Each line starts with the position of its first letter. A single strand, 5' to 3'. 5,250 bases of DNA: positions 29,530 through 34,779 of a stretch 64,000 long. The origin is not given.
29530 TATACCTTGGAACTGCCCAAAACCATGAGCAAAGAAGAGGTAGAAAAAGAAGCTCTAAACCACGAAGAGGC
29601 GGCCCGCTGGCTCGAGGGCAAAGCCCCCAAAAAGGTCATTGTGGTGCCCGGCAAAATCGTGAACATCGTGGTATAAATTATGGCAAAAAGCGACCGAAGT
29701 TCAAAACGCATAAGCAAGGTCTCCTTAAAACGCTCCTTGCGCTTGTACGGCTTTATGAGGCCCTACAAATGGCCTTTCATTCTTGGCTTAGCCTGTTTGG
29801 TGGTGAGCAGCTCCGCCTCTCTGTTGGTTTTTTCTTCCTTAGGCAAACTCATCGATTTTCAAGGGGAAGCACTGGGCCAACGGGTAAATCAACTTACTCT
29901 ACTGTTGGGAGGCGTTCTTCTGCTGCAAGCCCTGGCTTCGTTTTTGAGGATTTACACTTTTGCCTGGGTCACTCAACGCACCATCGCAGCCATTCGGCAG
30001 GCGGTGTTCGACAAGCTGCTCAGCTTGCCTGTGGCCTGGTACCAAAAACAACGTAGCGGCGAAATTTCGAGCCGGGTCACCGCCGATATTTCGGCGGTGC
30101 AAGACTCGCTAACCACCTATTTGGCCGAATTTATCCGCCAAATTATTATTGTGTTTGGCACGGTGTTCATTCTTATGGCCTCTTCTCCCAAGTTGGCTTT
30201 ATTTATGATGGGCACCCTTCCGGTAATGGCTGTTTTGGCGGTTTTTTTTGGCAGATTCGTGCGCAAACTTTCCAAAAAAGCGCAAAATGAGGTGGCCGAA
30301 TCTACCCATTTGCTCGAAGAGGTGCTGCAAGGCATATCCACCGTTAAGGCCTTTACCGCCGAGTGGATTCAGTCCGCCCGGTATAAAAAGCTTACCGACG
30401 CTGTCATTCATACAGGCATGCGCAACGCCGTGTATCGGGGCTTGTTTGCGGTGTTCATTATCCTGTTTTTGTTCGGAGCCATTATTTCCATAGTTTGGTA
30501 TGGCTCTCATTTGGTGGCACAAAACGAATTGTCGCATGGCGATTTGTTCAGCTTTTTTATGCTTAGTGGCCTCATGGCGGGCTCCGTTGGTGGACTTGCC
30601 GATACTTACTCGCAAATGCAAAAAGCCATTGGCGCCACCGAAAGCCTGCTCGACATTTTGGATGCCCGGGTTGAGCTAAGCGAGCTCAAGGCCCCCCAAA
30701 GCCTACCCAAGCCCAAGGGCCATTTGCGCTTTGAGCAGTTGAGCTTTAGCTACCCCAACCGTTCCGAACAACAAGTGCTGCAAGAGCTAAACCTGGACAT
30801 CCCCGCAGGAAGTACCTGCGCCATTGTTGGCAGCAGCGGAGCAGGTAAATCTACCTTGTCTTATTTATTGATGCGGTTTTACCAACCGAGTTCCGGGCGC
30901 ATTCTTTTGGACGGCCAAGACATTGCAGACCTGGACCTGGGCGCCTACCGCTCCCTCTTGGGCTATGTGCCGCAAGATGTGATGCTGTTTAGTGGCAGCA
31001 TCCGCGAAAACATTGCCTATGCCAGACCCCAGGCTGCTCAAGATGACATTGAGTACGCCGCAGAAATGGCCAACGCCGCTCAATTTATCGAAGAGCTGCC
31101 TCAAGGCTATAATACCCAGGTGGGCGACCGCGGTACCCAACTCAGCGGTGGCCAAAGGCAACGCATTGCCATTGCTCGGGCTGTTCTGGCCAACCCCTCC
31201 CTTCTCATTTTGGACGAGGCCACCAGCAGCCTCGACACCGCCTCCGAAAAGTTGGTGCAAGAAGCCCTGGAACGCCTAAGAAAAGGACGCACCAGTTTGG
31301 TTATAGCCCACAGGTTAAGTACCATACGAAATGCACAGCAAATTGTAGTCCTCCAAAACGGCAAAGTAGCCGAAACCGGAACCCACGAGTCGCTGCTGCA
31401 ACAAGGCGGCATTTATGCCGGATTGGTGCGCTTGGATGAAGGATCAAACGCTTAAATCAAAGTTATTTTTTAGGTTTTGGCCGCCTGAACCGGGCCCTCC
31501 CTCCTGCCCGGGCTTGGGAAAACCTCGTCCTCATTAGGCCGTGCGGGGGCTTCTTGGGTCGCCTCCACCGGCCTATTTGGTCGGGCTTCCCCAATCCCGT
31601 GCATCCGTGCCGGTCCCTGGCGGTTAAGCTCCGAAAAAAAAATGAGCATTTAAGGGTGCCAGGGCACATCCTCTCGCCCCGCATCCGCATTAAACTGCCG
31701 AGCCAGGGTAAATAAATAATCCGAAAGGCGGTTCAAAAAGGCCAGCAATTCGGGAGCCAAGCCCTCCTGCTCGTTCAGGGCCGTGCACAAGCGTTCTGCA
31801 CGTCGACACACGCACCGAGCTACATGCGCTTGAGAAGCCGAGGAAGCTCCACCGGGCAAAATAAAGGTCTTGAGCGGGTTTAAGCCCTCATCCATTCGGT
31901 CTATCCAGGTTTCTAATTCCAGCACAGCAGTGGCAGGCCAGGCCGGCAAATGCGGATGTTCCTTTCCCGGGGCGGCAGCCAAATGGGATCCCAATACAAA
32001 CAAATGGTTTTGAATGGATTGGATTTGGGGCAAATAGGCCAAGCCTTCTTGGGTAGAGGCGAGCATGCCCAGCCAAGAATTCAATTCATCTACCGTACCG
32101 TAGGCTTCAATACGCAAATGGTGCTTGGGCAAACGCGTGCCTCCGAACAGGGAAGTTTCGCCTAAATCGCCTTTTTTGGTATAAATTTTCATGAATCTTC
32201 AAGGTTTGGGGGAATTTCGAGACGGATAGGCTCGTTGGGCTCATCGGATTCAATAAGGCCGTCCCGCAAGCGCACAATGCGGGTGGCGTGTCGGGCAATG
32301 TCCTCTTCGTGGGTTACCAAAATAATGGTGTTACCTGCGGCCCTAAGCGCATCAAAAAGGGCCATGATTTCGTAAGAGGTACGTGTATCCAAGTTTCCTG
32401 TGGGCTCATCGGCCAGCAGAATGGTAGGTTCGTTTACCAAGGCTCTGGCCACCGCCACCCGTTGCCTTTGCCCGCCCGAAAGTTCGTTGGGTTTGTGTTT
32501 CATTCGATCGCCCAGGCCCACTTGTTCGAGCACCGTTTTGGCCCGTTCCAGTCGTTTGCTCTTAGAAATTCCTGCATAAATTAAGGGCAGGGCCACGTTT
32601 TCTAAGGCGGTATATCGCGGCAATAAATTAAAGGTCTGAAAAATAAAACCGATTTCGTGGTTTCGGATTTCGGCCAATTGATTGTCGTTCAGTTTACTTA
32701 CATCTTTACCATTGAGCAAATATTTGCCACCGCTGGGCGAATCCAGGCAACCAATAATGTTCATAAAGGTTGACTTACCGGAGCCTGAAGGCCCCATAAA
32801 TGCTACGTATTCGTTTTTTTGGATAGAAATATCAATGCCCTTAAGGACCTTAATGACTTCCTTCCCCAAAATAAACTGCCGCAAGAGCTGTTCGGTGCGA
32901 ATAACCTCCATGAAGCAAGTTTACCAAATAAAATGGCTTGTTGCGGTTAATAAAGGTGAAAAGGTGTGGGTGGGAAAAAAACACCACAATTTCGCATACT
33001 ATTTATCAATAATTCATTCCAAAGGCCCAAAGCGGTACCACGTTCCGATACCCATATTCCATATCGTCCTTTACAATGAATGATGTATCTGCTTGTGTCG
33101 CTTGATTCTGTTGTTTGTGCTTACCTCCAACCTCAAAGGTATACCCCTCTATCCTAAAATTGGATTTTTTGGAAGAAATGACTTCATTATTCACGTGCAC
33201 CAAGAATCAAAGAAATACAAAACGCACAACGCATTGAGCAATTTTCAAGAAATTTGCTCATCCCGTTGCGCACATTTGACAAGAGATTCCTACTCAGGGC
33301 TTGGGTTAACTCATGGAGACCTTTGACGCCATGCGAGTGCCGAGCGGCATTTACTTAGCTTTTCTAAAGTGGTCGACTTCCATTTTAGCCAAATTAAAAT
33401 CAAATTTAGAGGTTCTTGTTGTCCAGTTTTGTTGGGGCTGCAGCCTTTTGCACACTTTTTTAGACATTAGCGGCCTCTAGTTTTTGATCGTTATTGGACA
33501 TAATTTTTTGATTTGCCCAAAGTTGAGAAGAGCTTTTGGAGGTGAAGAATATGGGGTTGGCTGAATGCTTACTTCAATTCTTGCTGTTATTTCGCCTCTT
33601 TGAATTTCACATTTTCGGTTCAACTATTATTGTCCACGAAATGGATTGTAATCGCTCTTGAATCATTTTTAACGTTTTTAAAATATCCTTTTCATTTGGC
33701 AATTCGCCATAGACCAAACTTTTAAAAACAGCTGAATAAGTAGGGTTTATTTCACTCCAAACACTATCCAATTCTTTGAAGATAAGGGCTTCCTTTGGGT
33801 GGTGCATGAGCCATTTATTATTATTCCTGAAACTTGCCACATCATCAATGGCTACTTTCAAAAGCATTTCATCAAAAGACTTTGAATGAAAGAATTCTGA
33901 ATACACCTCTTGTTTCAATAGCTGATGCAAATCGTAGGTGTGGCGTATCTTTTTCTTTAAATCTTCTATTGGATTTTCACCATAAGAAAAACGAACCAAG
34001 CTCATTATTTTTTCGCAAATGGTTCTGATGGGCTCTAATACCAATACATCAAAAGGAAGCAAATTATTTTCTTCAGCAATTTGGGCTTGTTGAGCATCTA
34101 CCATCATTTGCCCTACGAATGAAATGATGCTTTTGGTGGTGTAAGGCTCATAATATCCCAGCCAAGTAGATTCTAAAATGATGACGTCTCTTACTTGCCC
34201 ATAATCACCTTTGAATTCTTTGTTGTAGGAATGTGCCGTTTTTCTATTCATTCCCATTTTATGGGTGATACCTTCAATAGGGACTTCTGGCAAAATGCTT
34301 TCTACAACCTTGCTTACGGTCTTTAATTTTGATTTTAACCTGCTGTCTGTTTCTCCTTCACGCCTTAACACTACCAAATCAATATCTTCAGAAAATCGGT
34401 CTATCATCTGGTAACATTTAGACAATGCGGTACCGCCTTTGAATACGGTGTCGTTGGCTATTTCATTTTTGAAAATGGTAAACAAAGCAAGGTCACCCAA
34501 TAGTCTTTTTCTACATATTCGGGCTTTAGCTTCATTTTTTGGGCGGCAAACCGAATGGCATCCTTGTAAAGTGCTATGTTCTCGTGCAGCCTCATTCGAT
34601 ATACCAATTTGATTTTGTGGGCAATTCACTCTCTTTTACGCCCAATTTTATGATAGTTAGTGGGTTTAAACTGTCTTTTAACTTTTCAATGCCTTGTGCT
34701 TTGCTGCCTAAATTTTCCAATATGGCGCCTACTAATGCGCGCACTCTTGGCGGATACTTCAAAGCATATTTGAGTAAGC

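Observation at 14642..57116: Eight-copy family of ~145-bp elements with conserved ends and loop but freely covarying stems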

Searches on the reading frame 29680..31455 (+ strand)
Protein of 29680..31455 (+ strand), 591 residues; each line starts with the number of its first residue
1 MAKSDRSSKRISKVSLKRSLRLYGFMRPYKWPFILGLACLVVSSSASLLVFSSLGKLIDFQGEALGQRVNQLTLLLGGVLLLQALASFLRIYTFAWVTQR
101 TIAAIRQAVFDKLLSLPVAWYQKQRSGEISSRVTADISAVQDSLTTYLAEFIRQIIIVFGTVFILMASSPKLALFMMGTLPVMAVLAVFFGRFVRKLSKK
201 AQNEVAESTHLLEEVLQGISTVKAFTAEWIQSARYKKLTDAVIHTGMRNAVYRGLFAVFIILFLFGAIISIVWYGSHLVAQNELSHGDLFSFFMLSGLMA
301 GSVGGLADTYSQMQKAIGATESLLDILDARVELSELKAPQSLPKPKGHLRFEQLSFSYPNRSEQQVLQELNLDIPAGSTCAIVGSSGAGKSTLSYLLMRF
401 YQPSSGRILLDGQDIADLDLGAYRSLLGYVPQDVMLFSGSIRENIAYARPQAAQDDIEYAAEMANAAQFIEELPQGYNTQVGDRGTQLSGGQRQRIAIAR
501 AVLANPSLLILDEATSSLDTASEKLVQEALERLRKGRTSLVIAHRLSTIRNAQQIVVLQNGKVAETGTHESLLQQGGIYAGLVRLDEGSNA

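Call 18: search_protein_families(library=pfam, proteins=[window:29680-31455:+])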
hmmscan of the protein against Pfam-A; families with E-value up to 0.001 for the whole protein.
window:29680-31455:+ (591 aa): 6 families
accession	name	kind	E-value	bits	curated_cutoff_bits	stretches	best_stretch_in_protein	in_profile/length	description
PF00664.28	ABC_membrane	-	1.1e-56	193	28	1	33-302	1-273/274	ABC transporter transmembrane region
PF00005.33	ABC_tran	-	9.7e-35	120.6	25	1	367-516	1-137/137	ABC transporter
PF02463.25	SMC_N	-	1.1e-06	28.7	40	1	487-559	136-212/220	RecF/RecN/SMC N terminal domain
PF09818.15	ABC_ATPase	-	0.0002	20.9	23.2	0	462-528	133-199/283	P-loop domain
PF13401.12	AAA_22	-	0.00059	20.6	27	0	380-535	8-106/130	AAA domain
PF13191.12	AAA_16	-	0.0008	20.4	32.6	0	373-536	18-162/167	AAA ATPase domain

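Call 27: find_encoding_contigs(protein=window:29680-31455:+, flank=10000, max_places=6)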
Protein window:29680-31455:+ (591 aa): 2 contigs read that carry it; 2 places shown.
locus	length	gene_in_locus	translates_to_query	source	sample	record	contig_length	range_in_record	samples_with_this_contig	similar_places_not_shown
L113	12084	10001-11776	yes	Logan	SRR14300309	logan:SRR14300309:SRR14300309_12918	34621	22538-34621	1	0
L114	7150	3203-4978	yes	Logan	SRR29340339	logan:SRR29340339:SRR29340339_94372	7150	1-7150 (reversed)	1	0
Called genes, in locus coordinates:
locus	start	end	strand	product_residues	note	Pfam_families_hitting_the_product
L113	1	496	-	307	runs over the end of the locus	PF00535:Glycos_transf_2, PF10111:Glyco_tranf_2_2, PF13641:Glyco_tranf_2_3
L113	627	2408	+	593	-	PF02366:PMT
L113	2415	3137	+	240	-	PF05711:TylF, PF13578:Methyltransf_24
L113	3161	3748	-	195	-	PF13580:SIS_2, PF01380:SIS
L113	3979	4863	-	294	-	PF00294:PfkB, PF08543:Phos_pyr_kin (weak)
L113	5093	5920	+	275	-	PF00892:EamA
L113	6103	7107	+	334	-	PF18962:Por_Secre_tail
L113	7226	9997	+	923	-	PF00133:tRNA-synt_1, PF09334:tRNA-synt_1g, PF13603:tRNA-synt_1_2, PF00133:tRNA-synt_1 (weak), PF08264:Anticodon_1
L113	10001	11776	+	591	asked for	PF00664:ABC_membrane, PF00005:ABC_tran, PF02463:SMC_N (faint)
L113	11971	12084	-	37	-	?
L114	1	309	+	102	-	?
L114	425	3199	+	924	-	PF00133:tRNA-synt_1, PF09334:tRNA-synt_1g, PF13603:tRNA-synt_1_2, PF00133:tRNA-synt_1 (weak), PF08264:Anticodon_1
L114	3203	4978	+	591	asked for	PF00664:ABC_membrane, PF00005:ABC_tran, PF02463:SMC_N (faint)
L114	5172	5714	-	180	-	PF01923:Cob_adeno_trans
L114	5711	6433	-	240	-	PF00005:ABC_tran, PF13304:AAA_21 (faint)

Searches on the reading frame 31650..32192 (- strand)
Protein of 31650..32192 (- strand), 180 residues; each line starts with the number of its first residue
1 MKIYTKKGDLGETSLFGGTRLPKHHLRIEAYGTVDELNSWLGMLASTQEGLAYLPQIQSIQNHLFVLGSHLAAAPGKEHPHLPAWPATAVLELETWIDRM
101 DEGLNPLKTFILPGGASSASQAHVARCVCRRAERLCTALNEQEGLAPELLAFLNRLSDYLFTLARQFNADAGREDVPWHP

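Call 18: search_protein_families(library=pfam, proteins=[window:31650-32192:-])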
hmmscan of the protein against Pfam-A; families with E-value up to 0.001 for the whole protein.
window:31650-32192:- (180 aa): 1 family
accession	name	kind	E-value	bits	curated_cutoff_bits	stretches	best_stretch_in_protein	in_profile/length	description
PF01923.23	Cob_adeno_trans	-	3.1e-57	193.8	24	1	3-165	1-169/171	Cobalamin adenosyltransferase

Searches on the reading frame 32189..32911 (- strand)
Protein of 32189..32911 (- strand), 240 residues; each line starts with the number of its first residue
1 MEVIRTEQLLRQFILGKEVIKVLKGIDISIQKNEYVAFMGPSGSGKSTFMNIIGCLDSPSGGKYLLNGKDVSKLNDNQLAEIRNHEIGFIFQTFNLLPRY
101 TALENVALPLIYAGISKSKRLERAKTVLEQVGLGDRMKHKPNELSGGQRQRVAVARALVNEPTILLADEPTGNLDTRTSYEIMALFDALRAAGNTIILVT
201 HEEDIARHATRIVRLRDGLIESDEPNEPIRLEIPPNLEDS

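Call 84: search_protein_families(library=pfam, proteins=[window:32189-32911:-], max_evalue=0.001)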
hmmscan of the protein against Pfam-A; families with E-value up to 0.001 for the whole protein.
window:32189-32911:- (240 aa): 3 families
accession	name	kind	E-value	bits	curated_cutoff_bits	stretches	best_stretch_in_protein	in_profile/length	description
PF00005.33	ABC_tran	-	1.6e-34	119.9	25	1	23-171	1-136/137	ABC transporter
PF02463.25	SMC_N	-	2.7e-05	24.1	40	0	35-215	26-211/220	RecF/RecN/SMC N terminal domain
PF13304.12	AAA_21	-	3.1e-05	24.6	27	0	136-201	230-298/304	AAA domain, putative AbiEii toxin, Type IV TA system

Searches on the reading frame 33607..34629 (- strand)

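Call 84: search_protein_families(library=pfam, proteins=[window:33607-34629:-], max_evalue=0.001)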
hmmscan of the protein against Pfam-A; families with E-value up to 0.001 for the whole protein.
window:33607-34629:- (340 aa): 1 family
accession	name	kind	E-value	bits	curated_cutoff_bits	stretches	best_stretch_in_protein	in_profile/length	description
PF08843.17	AbiEii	-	2.1e-25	90.5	22.5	1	49-264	3-190/238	Nucleotidyl transferase AbiEii toxin, Type IV TA system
